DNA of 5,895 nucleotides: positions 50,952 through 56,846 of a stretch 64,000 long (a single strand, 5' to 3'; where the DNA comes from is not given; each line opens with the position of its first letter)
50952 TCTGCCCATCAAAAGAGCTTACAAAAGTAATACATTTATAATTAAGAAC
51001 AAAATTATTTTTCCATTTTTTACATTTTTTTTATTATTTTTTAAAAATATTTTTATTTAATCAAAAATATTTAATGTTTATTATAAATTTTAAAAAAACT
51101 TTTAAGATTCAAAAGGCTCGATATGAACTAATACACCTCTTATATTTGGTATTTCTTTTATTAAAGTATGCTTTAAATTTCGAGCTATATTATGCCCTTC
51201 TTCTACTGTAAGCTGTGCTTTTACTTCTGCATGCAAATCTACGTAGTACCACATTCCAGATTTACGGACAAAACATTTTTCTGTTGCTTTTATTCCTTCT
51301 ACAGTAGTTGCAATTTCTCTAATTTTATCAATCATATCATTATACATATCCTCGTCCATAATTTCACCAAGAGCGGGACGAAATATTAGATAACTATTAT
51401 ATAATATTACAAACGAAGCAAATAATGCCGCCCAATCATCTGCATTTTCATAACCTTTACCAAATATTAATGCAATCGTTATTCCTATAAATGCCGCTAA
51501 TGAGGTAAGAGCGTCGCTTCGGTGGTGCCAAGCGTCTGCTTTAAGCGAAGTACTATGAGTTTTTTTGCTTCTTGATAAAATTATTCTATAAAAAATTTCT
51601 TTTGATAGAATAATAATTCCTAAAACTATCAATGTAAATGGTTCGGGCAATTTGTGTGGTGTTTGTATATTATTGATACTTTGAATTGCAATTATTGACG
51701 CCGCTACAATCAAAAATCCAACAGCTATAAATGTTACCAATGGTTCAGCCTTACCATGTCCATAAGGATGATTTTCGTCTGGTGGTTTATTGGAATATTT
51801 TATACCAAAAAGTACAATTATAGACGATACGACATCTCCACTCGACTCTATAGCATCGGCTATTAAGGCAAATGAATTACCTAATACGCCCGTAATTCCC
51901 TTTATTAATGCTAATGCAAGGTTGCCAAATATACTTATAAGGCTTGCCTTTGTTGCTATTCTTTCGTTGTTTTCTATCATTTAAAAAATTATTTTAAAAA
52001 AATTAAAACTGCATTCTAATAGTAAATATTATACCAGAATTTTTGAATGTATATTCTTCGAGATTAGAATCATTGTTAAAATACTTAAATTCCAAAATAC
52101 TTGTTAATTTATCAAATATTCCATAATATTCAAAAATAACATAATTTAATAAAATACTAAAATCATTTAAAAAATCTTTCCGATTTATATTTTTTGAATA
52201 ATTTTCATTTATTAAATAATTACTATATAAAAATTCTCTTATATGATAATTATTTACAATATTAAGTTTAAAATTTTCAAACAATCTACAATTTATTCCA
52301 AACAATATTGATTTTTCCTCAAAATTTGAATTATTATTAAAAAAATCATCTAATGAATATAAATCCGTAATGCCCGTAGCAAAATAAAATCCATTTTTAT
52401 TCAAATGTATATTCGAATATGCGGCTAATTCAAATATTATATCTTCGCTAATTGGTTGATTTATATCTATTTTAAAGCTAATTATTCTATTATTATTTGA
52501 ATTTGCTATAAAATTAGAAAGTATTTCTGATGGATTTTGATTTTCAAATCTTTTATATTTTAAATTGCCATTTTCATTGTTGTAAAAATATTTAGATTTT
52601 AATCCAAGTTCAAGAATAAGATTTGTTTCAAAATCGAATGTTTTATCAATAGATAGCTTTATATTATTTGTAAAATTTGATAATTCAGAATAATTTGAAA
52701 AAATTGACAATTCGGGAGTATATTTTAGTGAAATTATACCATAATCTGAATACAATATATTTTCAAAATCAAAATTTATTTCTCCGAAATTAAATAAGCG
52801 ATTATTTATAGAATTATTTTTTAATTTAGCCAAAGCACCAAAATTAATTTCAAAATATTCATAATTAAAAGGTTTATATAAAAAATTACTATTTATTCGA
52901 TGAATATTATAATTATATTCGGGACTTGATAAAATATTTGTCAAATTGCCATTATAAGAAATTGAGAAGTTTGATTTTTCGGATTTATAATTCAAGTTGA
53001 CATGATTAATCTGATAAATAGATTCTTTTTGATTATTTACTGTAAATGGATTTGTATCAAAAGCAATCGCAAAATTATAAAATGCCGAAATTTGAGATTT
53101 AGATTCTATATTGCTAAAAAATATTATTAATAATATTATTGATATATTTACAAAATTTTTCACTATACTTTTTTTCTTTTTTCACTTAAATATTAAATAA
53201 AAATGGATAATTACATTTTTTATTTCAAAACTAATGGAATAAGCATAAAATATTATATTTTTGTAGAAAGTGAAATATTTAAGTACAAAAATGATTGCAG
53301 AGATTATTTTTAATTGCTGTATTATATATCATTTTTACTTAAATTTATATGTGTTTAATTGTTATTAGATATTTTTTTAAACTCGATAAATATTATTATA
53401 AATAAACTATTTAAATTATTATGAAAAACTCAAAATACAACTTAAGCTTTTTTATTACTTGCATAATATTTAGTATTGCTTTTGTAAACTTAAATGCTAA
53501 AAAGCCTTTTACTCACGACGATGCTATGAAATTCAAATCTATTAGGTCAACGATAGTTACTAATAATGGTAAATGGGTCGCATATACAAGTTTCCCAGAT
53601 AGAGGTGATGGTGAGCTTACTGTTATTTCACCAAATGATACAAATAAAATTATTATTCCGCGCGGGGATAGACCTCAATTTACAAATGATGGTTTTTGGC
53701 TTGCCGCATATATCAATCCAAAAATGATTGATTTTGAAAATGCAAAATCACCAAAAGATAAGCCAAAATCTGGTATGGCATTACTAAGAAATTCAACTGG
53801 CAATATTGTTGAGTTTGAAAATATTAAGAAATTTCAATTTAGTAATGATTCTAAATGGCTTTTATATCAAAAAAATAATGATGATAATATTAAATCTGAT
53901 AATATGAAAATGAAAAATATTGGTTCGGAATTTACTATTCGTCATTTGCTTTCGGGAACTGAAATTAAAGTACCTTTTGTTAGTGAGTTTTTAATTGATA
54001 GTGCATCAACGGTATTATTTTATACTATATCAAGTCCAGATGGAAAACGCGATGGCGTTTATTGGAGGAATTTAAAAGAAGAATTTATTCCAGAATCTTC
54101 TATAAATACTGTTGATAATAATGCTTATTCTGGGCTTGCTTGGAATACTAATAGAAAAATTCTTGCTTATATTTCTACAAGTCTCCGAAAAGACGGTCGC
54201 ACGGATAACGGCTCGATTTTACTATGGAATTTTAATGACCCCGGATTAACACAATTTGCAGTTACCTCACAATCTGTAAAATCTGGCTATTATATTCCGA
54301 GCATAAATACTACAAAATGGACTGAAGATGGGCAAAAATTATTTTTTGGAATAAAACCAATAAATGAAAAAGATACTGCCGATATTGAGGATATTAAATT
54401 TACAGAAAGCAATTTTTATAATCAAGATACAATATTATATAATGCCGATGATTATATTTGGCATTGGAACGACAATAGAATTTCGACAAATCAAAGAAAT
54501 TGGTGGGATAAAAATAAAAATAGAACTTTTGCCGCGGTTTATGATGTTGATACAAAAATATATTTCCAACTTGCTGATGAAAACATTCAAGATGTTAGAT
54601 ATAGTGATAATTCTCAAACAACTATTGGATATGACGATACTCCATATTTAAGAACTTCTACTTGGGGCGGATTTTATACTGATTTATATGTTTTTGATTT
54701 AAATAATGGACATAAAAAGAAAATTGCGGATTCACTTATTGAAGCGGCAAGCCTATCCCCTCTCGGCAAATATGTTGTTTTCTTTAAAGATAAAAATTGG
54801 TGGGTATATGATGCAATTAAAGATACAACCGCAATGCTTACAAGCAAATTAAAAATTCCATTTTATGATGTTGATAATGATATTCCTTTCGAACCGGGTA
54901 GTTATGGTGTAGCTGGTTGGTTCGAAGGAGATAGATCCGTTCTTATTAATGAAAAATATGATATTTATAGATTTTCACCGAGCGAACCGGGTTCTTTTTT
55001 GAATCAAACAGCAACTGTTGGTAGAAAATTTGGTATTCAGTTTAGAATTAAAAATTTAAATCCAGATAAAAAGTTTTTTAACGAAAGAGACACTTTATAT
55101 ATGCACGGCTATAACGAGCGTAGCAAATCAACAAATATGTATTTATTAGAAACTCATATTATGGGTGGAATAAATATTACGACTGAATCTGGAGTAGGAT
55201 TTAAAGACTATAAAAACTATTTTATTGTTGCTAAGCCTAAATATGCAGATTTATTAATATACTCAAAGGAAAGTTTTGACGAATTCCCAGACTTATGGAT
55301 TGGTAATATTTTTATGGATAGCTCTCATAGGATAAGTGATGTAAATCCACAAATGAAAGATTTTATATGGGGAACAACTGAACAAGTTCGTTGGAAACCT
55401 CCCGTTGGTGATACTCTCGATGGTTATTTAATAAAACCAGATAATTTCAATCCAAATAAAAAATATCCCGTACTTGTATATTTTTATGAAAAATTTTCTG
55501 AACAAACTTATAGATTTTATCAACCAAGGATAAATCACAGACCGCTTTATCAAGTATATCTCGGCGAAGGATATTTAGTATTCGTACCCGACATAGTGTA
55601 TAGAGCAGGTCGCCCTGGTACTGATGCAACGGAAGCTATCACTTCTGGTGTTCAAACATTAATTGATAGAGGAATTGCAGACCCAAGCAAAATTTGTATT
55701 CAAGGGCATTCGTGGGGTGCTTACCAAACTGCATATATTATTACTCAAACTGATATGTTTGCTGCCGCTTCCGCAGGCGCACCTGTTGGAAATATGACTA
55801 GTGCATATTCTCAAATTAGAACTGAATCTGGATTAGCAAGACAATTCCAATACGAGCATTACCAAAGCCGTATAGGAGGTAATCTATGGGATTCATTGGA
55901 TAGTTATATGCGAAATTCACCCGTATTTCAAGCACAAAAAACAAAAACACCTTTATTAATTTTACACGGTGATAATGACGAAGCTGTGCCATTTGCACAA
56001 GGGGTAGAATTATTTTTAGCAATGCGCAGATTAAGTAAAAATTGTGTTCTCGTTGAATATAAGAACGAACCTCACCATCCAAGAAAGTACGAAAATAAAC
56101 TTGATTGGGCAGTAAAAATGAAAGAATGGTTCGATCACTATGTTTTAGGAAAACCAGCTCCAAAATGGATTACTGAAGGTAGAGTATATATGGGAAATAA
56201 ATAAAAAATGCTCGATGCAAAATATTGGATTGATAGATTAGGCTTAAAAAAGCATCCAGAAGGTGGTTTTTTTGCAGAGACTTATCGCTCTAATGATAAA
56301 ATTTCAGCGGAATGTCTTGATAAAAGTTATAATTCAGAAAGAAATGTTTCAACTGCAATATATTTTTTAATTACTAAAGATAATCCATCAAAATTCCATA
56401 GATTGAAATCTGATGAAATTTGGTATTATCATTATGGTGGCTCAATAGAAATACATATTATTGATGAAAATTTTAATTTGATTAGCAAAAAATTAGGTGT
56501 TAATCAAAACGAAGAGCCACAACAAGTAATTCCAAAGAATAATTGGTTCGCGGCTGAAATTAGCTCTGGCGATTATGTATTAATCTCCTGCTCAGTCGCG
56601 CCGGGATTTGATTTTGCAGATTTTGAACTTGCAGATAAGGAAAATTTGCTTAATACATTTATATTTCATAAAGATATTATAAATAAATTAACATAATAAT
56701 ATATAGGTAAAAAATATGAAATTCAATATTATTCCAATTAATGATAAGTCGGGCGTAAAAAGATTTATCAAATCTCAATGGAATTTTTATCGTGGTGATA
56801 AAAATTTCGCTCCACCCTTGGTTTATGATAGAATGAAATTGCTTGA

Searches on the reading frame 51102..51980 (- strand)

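Call 44: search_protein_families(library=pfam, proteins=[window:51102-51980:-], max_evalue=0.001)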
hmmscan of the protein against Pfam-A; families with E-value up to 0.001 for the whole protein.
window:51102-51980:- (292 aa): 2 families
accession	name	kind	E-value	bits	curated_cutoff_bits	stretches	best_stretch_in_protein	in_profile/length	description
PF01545.26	Cation_efflux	-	1.9e-48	165.3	26.6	1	14-208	2-198/198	Cation efflux family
PF16916.11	ZT_dimer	-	4e-19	68.9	26.7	1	214-290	3-78/78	Dimerisation domain of Zinc Transporter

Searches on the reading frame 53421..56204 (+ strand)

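Call 45: search_protein_families(library=pfam, proteins=[window:53421-56204:+], max_evalue=0.001)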
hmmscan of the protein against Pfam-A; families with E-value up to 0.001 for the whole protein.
window:53421-56204:+ (927 aa): 4 families
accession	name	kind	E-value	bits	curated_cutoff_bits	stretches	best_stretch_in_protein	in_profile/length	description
PF00326.27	Peptidase_S9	-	1.9e-27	96.6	22.6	1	733-908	41-210/213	Prolyl oligopeptidase family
PF20434.5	BD-FAE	-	2.4e-06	27.6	26.8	1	810-865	157-212/215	BD-FAE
PF01738.24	DLH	-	2.3e-05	24.5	21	0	833-885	134-186/217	Dienelactone hydrolase family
PF00930.27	DPPIV_N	-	0.0001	21.6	22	0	418-475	21-80/354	Dipeptidyl peptidase IV (DPP IV) N-terminal region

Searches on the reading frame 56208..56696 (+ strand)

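Call 44: search_protein_families(library=pfam, proteins=[window:56208-56696:+], max_evalue=0.001)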
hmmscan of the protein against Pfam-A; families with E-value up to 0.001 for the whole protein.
window:56208-56696:+ (162 aa): 1 family
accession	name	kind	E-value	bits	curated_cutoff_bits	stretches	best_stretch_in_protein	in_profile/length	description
PF06172.17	Cupin_5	-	1.1e-48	165.3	25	1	6-142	2-139/139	Cupin superfamily (DUF985)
